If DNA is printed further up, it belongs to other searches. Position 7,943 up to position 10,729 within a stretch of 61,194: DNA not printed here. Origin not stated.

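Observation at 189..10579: Carrier-protein-less adenylation / KAS III operon with two built-in exporters: candidate orphan secreted-metabolite pathway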

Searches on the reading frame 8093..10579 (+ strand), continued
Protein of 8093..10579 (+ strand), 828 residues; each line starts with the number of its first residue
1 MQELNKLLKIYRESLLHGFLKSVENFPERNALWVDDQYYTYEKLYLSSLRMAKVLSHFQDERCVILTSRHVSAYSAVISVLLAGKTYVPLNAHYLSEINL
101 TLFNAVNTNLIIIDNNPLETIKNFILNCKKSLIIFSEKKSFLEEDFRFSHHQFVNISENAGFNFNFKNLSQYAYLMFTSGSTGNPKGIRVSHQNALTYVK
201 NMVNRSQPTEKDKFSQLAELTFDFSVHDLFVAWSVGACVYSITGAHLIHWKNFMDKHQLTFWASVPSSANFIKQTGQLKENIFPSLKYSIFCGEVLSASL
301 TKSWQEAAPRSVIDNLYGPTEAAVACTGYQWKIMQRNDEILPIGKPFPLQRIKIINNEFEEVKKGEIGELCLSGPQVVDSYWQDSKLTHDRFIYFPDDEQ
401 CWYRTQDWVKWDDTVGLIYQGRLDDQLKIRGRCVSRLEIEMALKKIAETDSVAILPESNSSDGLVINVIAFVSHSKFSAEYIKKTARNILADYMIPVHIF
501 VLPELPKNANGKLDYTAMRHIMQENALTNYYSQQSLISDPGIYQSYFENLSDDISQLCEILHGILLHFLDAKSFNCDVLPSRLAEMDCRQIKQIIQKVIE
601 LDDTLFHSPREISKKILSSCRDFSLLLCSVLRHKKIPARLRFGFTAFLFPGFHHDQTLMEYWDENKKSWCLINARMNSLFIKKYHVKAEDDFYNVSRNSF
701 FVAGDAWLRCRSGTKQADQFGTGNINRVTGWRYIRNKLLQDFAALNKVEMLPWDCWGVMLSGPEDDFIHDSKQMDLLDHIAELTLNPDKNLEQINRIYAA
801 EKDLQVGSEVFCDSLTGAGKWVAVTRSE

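Call 26: search_protein_families(library=ncbifam, proteins=[L002:3160-3414:+, L002:3417-4286:+, L002:4283-4987:+, L002:4998-6098:+, L002:11506-12405:+, L001:12489-13538:+], max_evalue=1)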
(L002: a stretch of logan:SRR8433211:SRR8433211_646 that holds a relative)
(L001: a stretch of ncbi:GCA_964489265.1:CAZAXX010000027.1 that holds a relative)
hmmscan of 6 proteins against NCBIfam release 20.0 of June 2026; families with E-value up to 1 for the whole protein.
L002:3160-3414:+ (84 aa): 15 families
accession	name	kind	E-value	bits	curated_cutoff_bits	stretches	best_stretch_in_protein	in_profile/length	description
NF009104.0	PRK12449.1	equivalog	2.9e-08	33.5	70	1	5-78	7-76/80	acyl carrier protein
NF002150.0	PRK00982.1-4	subfamily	2.3e-06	27.7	66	1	7-80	9-78/80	acyl carrier protein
NF002148.0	PRK00982.1-2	subfamily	2.7e-06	27.1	71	1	18-78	18-75/79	acyl carrier protein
TIGR00517.1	acyl_carrier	equivalog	4.2e-06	26.6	70.45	1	5-78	5-74/77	acyl carrier protein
NF005798.0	PRK07639.1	equivalog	8.7e-05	22.9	100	1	5-78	7-79/91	petrobactin biosynthesis protein AsbD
NF002149.0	PRK00982.1-3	equivalog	9e-05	22.3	106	1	21-78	20-74/78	acyl carrier protein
NF058660.1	cispen_ACP_AmcB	equivalog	0.00039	20.6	80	1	21-78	20-76/80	cispentacin biosynthesis acyl carrier protein AmcB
NF002151.0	PRK00982.1-5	equivalog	0.005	16.9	92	1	21-78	20-74/78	acyl carrier protein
NF003757.0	PRK05350.1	equivalog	0.0056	16.8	65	1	21-62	23-63/83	acyl carrier protein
NF006031.0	PRK08172.1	equivalog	0.0084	16.8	76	1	21-75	21-72/82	acyl carrier protein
NF052616.1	ACP_for_OlsHI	equivalog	0.014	15.7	130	1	12-78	13-78/83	ornithine lipid biosynthesis acyl carrier protein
NF004533.0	PRK05883.1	equivalog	0.021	14.6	72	1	20-65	39-84/100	acyl carrier protein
NF041592.1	carboxyl_red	equivalog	0.052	11.1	1300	1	13-81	650-715/1160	carboxylic acid reductase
NF002147.0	PRK00982.1-1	equivalog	0.072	12.9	84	1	18-78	21-78/83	acyl carrier protein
TIGR02813.1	omega_3_PfaA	subfamily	0.17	8.4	1010.1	1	17-73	1224-1276/2582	polyketide-type polyunsaturated fatty acid synthase PfaA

L002:3417-4286:+ (289 aa): 0 families

L002:4283-4987:+ (234 aa): 0 families

L002:4998-6098:+ (366 aa): 14 families
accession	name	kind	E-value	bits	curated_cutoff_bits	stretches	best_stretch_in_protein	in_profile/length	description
NF042439.1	SulpropCoADesulf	equivalog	5.7e-24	84.5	600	1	86-356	86-368/379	3-sulfinopropanoyl-CoA desulfinase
NF042972.1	AcrlCoAredClosAcrC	equivalog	3.2e-20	72.2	640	1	80-355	91-373/378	acryloyl-CoA reductase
NF043006.1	CyhCrbnylCoADH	equivalog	6.2e-19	68.2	650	1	90-355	101-372/380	cyclohexane-1-carbonyl-CoA dehydrogenase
TIGR03207.1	cyc_hxne_CoA_dh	equivalog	1.8e-16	59.9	575.35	1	43-354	50-367/372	cyclohexanecarboxyl-CoA dehydrogenase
NF045552.1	GlutCoADH_Des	equivalog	7.1e-15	55.1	470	1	87-354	100-375/387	glutaryl-CoA dehydrogenase Acd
NF045652.1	ProlPCPDhRedW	equivalog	1.6e-14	53.5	650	1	49-357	55-372/376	L-prolyl-[peptidyl-carrier protein] dehydrogenase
NF002885.1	PRK03354.1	equivalog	1.9e-11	43.7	540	1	52-354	64-369/378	crotonobetainyl-CoA dehydrogenase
NF053553.1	prodigi_MBC_PigA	equivalog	5.5e-11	42.2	500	1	43-280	54-288/381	prodigiosin MBC biosynthesis dehydrogenase PigA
NF058590.1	AcCoDHFadEBacil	equivalog_domain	1e-09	37.5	600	2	50-260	78-280/586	acyl-CoA dehydrogenase FadE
NF008997.0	PRK12341.1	equivalog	4.3e-09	35.9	537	1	86-349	96-367/382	acyl-CoA dehydrogenase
NF052270.1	Staph_DH_FadE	equivalog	3.9e-08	32.5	600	1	90-215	121-242/400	acyl-CoA dehydrogenase FadE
TIGR03204.1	pimC_large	equivalog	0.0025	16.7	623.85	1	73-150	88-164/395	pimeloyl-CoA dehydrogenase large subunit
TIGR03203.1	pimD_small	equivalog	0.008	15.3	652.7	1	80-158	91-169/378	pimeloyl-CoA dehydrogenase small subunit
NF049984.1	Rv1679_FadE16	equivalog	0.035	13.3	600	1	111-337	109-344/371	Rv1679 family acyl-CoA dehydrogenase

L002:11506-12405:+ (299 aa): 0 families

L001:12489-13538:+ (349 aa): 1 family
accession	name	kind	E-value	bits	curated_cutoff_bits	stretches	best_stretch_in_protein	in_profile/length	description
TIGR01636.1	phage_rinA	subfamily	0.077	13.2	31.9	1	229-295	6-74/134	phage transcriptional regulator, RinA family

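Call 32: find_homologous_proteins(query=L002:3417-4286:+, max_evalue=0.001)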
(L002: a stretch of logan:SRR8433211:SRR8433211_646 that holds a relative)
Query L002:3417-4286:+ (289 aa): 7 proteins with E <= 0.001 among 801 candidates.
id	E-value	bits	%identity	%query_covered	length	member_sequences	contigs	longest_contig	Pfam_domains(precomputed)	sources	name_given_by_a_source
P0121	9.8e-191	650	100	100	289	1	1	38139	-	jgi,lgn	-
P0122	8.6e-133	460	72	100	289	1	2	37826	-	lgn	-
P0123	1.1e-92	328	51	98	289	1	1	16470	-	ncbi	-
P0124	1.1e-74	269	46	98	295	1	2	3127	-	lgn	-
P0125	1.8e-71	259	45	98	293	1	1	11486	-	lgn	-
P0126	5.6e-71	257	45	99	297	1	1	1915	-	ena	-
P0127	7.2e-40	155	36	94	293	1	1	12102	-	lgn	-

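Call 33: find_encoding_contigs(protein=P0123, flank=10000, max_places=3)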
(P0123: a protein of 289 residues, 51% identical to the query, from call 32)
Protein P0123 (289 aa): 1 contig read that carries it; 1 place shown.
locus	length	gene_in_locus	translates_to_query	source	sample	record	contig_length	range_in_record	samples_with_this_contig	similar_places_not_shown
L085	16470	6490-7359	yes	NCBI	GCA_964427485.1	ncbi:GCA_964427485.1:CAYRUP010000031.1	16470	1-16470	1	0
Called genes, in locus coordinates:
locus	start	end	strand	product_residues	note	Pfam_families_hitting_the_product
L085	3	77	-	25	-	?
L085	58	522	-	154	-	PF00578:AhpC-TSA, PF08534:Redoxin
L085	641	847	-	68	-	-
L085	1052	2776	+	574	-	-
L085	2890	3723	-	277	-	PF04378:RsmJ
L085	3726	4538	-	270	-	PF01177:Asp_Glu_race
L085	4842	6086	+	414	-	PF00278:Orn_DAP_Arg_deC, PF02784:Orn_Arg_deC_N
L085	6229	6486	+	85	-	-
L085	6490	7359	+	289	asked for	-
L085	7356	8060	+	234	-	-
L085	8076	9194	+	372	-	PF02770:Acyl-CoA_dh_M, PF00441:Acyl-CoA_dh_1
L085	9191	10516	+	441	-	PF01554:MatE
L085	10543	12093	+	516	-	PF00501:AMP-binding, PF13193:AMP-binding_C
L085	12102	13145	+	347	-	PF25917:BSH_RND, PF25973:BSH_CzcB (weak), PF25876:HH_MFP_RND (weak), PF25954:Beta-barrel_RND_2 (faint), PF25967:RND-MFP_C (weak), PF25989:YknX_C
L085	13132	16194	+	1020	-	PF00873:ACR_tran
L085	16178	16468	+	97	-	?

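Call 34: find_encoding_contigs(protein=P0125, flank=10000, max_places=3)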
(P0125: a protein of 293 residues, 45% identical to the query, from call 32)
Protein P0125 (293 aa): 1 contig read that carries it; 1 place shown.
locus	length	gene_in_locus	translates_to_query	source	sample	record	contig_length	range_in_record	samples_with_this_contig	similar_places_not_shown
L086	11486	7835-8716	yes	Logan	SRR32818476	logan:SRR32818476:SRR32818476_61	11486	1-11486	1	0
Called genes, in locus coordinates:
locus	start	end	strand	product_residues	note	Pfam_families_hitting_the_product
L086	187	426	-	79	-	-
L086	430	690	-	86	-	PF02604:PhdYeFM_antitox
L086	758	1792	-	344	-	PF00274:Glycolytic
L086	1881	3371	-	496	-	PF00587:tRNA-synt_2b, PF03129:HGTP_anticodon, PF09180:ProRS-C_1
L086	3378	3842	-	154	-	PF00578:AhpC-TSA, PF08534:Redoxin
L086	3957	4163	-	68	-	-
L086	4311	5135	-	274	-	PF04378:RsmJ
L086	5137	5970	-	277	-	PF01177:Asp_Glu_race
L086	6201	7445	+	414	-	PF00278:Orn_DAP_Arg_deC, PF02784:Orn_Arg_deC_N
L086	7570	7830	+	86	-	PF00550:PP-binding (weak)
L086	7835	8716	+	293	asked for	-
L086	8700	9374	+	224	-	-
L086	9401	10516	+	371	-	PF02770:Acyl-CoA_dh_M, PF00441:Acyl-CoA_dh_1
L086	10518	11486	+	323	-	?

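Call 35: find_encoding_contigs(protein=P0124, flank=10000, max_places=3)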
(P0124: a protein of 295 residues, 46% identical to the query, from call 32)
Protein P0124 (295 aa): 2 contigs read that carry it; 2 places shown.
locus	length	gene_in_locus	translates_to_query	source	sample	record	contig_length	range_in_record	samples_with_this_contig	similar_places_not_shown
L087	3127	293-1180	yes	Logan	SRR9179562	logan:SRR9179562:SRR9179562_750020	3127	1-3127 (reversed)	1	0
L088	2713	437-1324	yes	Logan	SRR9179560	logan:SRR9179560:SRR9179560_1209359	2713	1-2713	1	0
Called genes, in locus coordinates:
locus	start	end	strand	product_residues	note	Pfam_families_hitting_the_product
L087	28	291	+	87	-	PF00550:PP-binding (weak)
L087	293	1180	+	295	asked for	-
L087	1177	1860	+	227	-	-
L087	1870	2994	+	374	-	PF02770:Acyl-CoA_dh_M, PF00441:Acyl-CoA_dh_1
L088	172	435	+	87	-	PF00550:PP-binding (weak)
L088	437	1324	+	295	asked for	-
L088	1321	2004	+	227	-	-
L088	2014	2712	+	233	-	?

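Call 36: find_encoding_contigs(protein=P0126, flank=10000, max_places=3)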
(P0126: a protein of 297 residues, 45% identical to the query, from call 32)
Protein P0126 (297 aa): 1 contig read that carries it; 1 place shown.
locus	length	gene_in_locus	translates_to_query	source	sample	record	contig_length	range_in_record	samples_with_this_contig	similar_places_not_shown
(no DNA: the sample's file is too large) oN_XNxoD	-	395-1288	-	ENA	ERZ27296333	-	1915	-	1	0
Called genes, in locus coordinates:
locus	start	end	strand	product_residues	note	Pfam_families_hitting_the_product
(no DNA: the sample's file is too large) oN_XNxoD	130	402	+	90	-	PF00550:PP-binding (weak)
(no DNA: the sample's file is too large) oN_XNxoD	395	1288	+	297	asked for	-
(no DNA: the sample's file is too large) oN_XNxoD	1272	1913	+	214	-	?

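Call 53: search_protein_families(library=ncbifam, proteins=[L002:1747-3030:+, L085:4842-6086:+, L086:6201-7445:+], max_evalue=1e-10)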
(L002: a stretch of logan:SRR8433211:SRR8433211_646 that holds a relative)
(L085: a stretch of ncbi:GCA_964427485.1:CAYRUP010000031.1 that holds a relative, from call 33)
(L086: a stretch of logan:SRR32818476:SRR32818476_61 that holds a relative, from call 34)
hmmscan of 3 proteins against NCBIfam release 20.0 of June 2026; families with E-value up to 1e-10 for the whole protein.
L002:1747-3030:+ (427 aa): 7 families
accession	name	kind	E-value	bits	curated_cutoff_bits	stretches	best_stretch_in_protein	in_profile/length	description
TIGR03099.1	dCO2ase_PEP1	hypoth_equivalog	4.4e-106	355.3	478.45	1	11-394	14-398/398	pyridoxal-dependent decarboxylase, exosortase A system-associated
TIGR01048.1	lysA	equivalog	1.8e-93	313.3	297.9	1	12-415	16-416/417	diaminopimelate decarboxylase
NF006515.0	PRK08961.1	equivalog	5.1e-48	163.7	802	1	4-379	488-845/861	bifunctional aspartate kinase/diaminopimelate decarboxylase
NF052544.1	OrLyDeCDokD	equivalog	4.6e-42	144.2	700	1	12-414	33-458/461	ornithine/lysine decarboxylase DokD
NF041039.1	FslC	exception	1.3e-31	109.9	500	1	12-406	19-416/418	rhizoferrin biosystnesis N-citrylornithine decarboxylase FslC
TIGR01273.1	speA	equivalog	3.8e-14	52.1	624.1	1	42-290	87-351/624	arginine decarboxylase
NF003763.0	PRK05354.1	equivalog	1.7e-13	50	369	1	42-289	94-358/636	biosynthetic arginine decarboxylase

L085:4842-6086:+ (414 aa): 7 families
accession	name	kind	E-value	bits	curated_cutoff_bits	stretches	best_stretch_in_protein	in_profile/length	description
TIGR03099.1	dCO2ase_PEP1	hypoth_equivalog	3.7e-106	355.6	478.45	1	6-390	14-398/398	pyridoxal-dependent decarboxylase, exosortase A system-associated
TIGR01048.1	lysA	equivalog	9.6e-93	310.9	297.9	1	6-411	15-416/417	diaminopimelate decarboxylase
NF006515.0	PRK08961.1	equivalog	7.1e-53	179.8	802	1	4-375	493-845/861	bifunctional aspartate kinase/diaminopimelate decarboxylase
NF052544.1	OrLyDeCDokD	equivalog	7.8e-46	156.6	700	1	7-409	33-457/461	ornithine/lysine decarboxylase DokD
NF041039.1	FslC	exception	5.2e-27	94.7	500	1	7-392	19-405/418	rhizoferrin biosystnesis N-citrylornithine decarboxylase FslC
NF003763.0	PRK05354.1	equivalog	9.5e-14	50.8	369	1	55-283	112-356/636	biosynthetic arginine decarboxylase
TIGR01273.1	speA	equivalog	1.5e-13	50.1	624.1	1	44-283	94-348/624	arginine decarboxylase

L086:6201-7445:+ (414 aa): 7 families
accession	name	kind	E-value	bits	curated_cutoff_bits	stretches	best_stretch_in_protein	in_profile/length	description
TIGR03099.1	dCO2ase_PEP1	hypoth_equivalog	4.9e-105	351.9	478.45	1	10-390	13-397/398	pyridoxal-dependent decarboxylase, exosortase A system-associated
TIGR01048.1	lysA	equivalog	6.8e-93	311.4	297.9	1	6-412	10-416/417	diaminopimelate decarboxylase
NF052544.1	OrLyDeCDokD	equivalog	2.8e-46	158.1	700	1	12-410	33-457/461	ornithine/lysine decarboxylase DokD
NF006515.0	PRK08961.1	equivalog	2.1e-45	155.1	802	1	10-376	493-845/861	bifunctional aspartate kinase/diaminopimelate decarboxylase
NF041039.1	FslC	exception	1.5e-25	89.9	500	1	8-372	15-386/418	rhizoferrin biosystnesis N-citrylornithine decarboxylase FslC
TIGR01273.1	speA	equivalog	6.2e-14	51.4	624.1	1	40-290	85-354/624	arginine decarboxylase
NF003763.0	PRK05354.1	equivalog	6.9e-13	48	369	1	40-289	92-361/636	biosynthetic arginine decarboxylase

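Call 60: search_solved_structures(query=L002:1747-3030:+, max_evalue=1e-20)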
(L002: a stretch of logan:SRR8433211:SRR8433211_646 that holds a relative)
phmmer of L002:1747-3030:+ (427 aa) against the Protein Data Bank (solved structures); distinct sequences matched with E-value up to 1e-20: 26.
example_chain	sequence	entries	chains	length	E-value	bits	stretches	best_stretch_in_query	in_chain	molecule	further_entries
2j66_A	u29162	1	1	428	7.4e-86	292.1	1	15-420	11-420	BTRK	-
7ru7_A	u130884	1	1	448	7.6e-86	292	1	14-420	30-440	L-glutamyl-[BtrI acyl-carrier protein] decarboxylase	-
1twi_A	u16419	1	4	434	3.7e-60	207.4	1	14-417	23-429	Diaminopimelate decarboxylase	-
1tuf_A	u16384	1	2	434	3.7e-60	207.4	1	14-417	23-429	Diaminopimelate decarboxylase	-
2p3e_A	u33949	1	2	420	3.4e-55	191.1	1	12-410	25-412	Diaminopimelate decarboxylase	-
4xg1_A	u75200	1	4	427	1.1e-49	172.9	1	12-419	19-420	Diaminopimelate decarboxylase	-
3c5q_A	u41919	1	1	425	2.7e-48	168.4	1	19-413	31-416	Diaminopimelate decarboxylase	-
3n2b_A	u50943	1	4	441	3.7e-48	167.9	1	12-407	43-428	Diaminopimelate decarboxylase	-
2qgh_A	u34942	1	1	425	4.5e-48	167.6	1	19-413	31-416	Diaminopimelate decarboxylase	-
3vab_A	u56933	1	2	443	5.6e-44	154.1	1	12-412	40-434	Diaminopimelate decarboxylase 1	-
6knh_A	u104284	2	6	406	2.7e-39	138.7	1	23-395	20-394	Probable diaminopimelate decarboxylase protein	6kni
2yxx_A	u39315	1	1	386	5.7e-39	137.6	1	11-413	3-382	Diaminopimelate decarboxylase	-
6knk_A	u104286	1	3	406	1.9e-38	136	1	23-395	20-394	Probable diaminopimelate decarboxylase protein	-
6n2f_A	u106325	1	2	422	6e-33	117.8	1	21-413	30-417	Diaminopimelate decarboxylase 2, chloroplastic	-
6n2a_A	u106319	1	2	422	2.8e-32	115.6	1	21-413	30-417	Diaminopimelate decarboxylase 1, chloroplastic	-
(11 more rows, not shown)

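Call 63: predict_structure(alignment_id=A3)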
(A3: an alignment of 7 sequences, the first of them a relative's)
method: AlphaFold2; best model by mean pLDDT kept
length: 289 residues; sequences in the alignment: 7
mean_pLDDT: 79.4   pTM: 0.81
mean pLDDT of the five models: 79.4, 79.1, 78.7, 78.5, 77.9
residues with pLDDT >= 90: 98; 70-90: 112; 50-70: 65; < 50: 14
segments of 3 or more residues with pLDDT < 50: 84-86, 147-156
pLDDT, mean of each block of 10 residues (from residue 1): 86 74 67 74 62 81 86 89 57 83 85 75 93 92 62 51 90 66 92 86 94 89 59 77 81 92 91 78 90
secondary structure, 60 per line:
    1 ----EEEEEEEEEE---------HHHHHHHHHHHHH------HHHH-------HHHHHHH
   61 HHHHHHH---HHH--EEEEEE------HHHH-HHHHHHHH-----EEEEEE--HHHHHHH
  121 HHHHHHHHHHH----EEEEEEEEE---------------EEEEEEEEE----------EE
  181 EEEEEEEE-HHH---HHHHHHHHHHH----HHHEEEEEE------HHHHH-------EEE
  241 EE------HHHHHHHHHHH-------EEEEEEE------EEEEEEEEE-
elements in order: E5-14 H24-36 H43-46 H54-67 E76-81 H88-91 H93-100 E106-111 H114-131 E136-144 E160-168 E179-188 H196-206 E214-219 H226-230 E238-242 H249-259 E267-273 E280-288
